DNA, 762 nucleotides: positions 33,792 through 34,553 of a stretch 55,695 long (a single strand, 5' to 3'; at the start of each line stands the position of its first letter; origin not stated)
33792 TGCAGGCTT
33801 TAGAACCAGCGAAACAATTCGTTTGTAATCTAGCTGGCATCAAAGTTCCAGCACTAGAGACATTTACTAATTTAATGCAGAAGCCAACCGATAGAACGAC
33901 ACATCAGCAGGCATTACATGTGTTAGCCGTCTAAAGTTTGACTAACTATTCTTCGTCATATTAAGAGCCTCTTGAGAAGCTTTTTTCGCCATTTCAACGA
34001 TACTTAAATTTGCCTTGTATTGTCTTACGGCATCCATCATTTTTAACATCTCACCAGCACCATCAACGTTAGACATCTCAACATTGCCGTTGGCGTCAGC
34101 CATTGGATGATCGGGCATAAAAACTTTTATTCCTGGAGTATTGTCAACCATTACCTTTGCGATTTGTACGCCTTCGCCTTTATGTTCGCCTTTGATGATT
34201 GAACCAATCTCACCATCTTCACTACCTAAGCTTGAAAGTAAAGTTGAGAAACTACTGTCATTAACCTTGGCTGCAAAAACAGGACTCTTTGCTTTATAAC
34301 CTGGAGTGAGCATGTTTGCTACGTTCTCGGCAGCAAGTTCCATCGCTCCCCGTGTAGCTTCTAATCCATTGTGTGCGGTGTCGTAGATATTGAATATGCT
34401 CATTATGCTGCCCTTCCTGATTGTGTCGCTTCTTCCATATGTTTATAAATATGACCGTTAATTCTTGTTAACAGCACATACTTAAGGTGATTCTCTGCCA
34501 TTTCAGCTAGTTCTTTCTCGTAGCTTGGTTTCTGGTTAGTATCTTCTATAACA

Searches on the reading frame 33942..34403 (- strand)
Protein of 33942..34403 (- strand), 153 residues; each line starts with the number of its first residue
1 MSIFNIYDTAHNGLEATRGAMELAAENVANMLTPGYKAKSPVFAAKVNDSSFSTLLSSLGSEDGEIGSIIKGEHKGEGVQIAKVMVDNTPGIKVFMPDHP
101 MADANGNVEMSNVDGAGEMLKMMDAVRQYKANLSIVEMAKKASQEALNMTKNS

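Call 12: search_protein_families(library=pfam, proteins=[window:33942-34403:-], max_evalue=0.01)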
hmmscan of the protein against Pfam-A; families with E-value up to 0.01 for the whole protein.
window:33942-34403:- (153 aa): 2 families
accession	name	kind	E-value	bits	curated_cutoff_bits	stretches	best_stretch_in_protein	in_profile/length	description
PF06429.18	Flg_bbr_C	-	1.8e-09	37.4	23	1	105-149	2-46/46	Flagellar basal body rod FlgEFG protein C-terminal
PF00460.25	Flg_bb_rod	-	2.8e-05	24.4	20.7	1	9-37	3-31/31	Flagella basal body rod protein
